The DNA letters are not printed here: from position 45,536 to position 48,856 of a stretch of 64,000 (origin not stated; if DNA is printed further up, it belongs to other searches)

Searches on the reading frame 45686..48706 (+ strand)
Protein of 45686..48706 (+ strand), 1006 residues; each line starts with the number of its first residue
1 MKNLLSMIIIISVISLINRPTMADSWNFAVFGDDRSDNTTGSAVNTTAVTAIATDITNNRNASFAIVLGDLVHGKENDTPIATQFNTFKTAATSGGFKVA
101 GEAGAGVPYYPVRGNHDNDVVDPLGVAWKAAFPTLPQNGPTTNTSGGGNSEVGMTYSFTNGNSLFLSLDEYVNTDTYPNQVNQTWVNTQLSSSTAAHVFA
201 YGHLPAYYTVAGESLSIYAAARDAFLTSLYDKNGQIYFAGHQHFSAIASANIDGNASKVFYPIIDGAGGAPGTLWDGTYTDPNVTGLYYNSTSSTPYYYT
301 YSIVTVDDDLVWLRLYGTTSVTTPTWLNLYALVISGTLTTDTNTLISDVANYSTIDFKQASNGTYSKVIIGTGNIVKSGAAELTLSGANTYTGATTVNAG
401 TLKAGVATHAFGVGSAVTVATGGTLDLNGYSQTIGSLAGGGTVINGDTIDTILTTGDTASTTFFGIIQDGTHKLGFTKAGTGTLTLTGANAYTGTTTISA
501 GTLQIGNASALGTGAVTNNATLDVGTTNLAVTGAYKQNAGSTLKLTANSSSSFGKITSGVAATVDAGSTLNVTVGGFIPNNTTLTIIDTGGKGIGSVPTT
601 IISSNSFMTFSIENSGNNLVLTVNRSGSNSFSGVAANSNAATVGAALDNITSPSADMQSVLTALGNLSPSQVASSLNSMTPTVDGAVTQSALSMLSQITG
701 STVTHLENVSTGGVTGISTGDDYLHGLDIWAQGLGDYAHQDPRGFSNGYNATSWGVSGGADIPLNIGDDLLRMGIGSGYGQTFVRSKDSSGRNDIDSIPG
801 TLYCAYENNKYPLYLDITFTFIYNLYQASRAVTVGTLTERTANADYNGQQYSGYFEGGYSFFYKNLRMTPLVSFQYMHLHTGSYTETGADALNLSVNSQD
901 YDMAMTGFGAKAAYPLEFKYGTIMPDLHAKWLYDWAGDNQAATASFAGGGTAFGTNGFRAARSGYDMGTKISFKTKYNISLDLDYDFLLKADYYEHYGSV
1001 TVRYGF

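Call 94: search_protein_families(library=pfam, proteins=[window:45686-48706:+], max_evalue=0.0001)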
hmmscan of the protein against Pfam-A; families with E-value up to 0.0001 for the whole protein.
window:45686-48706:+ (1006 aa): 3 families
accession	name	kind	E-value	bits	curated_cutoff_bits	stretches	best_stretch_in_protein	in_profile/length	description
PF03797.25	Autotransporter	-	3e-49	168.5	26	1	729-986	1-255/255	Autotransporter beta-domain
PF12951.13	PATR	-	1.5e-20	73.3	27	2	476-505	1-30/30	Passenger-associated-transport-repeat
PF00149.33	Metallophos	-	3.7e-09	37.7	21.5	1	55-243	24-189/191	Calcineurin-like phosphoesterase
